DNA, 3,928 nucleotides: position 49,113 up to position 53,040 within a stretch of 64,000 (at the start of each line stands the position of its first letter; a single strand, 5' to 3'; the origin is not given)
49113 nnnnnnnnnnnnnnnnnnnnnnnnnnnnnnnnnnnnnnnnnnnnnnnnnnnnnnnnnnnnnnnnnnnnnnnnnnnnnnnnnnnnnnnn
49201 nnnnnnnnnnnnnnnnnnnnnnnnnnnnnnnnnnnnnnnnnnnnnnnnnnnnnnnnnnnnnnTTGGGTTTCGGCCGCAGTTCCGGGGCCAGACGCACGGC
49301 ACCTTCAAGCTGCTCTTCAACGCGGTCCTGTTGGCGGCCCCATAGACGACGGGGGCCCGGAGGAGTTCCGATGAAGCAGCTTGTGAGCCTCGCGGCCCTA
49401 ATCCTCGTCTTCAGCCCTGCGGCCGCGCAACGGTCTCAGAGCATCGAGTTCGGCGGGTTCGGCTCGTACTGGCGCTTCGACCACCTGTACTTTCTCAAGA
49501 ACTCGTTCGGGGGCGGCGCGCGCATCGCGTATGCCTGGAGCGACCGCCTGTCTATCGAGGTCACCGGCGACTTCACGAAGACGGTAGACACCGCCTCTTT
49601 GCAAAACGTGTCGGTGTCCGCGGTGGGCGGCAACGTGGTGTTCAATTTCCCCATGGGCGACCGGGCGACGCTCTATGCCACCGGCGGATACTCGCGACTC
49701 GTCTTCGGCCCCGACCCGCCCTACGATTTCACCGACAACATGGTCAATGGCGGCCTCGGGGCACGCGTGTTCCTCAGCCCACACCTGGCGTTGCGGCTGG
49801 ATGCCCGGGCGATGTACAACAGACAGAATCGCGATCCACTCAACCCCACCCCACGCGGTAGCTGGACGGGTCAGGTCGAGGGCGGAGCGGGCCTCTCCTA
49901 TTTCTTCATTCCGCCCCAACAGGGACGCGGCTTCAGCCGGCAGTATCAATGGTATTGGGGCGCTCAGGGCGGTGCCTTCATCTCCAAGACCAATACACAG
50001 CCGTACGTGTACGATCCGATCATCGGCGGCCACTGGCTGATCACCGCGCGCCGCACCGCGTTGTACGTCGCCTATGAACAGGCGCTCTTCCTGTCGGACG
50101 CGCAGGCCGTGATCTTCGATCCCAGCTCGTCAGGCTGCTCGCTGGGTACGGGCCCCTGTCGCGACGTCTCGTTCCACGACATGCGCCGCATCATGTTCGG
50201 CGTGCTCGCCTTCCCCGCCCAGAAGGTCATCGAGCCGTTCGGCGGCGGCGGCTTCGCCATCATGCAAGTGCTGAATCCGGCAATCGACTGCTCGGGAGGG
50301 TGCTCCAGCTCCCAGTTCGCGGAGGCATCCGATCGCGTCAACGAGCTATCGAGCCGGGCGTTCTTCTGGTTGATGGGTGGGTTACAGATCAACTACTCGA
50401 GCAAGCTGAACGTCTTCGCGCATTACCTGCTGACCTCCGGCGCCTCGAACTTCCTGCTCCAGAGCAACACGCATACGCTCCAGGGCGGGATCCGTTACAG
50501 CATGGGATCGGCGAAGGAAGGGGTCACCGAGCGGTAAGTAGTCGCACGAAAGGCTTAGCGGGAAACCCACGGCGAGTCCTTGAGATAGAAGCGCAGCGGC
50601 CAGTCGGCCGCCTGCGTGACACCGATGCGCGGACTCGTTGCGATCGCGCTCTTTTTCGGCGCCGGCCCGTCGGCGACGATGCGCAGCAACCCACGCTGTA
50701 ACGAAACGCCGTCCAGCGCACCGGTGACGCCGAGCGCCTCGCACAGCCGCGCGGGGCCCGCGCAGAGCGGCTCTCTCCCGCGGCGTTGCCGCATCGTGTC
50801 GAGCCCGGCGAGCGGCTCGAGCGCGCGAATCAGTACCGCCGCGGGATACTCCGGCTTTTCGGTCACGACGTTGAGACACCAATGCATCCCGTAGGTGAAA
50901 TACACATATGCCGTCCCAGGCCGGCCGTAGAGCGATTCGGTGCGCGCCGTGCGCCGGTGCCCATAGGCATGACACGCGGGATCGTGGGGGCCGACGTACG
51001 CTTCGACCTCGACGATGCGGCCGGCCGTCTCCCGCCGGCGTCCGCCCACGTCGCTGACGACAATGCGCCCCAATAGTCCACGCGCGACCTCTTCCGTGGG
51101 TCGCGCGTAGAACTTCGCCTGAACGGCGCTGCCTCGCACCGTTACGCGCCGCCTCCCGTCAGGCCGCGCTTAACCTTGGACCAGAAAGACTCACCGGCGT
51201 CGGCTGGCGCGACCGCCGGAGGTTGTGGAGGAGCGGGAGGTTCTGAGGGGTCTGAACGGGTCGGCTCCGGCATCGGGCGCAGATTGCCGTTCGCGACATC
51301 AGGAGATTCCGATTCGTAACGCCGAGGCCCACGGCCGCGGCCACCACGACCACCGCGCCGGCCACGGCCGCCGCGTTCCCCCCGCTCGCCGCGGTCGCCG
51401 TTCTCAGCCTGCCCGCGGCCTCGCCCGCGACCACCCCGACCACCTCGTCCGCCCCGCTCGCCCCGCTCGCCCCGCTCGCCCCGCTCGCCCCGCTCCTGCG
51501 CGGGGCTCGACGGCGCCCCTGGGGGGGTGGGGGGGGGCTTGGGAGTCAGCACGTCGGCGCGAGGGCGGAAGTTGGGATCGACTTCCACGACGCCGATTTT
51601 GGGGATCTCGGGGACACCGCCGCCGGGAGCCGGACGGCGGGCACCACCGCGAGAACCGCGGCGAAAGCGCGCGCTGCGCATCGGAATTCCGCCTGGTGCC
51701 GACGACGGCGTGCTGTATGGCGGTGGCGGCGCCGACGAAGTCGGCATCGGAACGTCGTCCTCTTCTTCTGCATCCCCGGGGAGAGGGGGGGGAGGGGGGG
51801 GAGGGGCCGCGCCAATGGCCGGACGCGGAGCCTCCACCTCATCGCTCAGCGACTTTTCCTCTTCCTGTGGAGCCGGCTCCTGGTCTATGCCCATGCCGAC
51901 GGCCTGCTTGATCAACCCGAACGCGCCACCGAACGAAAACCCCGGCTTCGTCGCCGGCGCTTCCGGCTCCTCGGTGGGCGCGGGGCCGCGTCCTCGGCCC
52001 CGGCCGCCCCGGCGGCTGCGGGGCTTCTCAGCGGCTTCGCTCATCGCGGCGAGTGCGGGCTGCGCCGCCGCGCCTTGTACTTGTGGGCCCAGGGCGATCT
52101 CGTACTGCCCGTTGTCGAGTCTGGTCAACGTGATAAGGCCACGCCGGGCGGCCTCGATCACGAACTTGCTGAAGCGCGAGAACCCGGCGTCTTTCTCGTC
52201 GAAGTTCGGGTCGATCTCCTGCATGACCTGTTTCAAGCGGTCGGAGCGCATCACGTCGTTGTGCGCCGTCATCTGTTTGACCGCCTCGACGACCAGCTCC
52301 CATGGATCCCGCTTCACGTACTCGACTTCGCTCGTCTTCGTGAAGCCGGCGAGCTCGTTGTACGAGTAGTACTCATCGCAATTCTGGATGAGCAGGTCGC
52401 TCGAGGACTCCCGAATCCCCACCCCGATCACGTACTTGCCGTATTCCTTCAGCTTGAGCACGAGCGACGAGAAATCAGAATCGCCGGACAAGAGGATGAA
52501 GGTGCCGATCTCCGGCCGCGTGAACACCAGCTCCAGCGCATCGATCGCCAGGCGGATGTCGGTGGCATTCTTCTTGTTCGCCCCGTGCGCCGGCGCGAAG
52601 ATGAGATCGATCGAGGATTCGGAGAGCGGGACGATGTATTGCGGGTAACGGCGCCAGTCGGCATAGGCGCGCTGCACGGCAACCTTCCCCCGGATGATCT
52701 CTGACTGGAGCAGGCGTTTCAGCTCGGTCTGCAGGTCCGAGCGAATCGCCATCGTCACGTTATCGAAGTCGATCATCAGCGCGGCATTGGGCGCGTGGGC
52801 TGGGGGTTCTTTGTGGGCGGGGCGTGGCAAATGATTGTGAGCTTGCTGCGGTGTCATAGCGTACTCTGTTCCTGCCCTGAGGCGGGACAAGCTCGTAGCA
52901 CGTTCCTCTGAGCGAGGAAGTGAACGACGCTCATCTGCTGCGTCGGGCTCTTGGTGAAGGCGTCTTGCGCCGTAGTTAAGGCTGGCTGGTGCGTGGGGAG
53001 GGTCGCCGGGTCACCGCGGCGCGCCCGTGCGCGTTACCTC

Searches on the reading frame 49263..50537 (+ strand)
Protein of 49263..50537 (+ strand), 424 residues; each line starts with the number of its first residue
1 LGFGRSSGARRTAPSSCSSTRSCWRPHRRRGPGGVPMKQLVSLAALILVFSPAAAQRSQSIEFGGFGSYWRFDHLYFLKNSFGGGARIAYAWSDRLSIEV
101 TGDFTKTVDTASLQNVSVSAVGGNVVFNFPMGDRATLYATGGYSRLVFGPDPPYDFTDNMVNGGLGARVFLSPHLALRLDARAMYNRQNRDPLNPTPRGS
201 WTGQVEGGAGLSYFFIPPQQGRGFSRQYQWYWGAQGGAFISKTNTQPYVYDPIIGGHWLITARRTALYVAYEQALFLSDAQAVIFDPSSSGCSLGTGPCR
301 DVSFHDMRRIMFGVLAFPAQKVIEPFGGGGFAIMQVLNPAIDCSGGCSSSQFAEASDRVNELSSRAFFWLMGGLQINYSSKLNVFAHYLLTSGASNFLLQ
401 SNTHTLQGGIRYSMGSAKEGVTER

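Call 84: search_protein_families(library=pfam, proteins=[window:49263-50537:+], max_evalue=0.00001)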
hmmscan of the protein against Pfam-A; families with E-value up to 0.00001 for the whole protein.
window:49263-50537:+ (424 aa): 1 family
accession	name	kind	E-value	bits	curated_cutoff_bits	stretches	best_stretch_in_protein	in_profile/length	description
PF13505.12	OMP_b-brl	-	2e-16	61.1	28.7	1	42-184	2-153/175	Outer membrane protein beta-barrel domain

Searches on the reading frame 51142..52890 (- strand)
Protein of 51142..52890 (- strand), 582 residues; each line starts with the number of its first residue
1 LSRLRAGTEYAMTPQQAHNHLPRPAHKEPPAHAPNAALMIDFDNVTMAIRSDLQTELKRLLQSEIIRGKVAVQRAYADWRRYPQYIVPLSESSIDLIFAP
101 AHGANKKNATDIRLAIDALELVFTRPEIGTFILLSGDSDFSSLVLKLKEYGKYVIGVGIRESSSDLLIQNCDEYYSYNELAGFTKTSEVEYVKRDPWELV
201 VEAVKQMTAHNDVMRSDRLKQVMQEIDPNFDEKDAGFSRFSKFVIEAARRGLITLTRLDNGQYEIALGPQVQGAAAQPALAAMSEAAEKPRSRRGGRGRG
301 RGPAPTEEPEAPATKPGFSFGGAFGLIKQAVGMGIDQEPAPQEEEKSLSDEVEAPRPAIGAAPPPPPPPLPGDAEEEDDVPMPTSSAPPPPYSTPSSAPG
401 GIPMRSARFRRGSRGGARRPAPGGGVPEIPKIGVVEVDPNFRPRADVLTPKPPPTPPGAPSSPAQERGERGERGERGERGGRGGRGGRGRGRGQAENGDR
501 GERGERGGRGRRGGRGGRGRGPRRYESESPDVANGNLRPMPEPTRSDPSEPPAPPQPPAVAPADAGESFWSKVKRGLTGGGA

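Call 84: search_protein_families(library=pfam, proteins=[window:51142-52890:-], max_evalue=0.00001)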
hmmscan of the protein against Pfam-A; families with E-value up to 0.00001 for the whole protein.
window:51142-52890:- (582 aa): 1 family
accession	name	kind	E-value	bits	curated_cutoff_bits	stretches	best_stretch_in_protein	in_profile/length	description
PF01936.24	NYN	-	1.2e-25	91.1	24.2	1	36-176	2-143/145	NYN domain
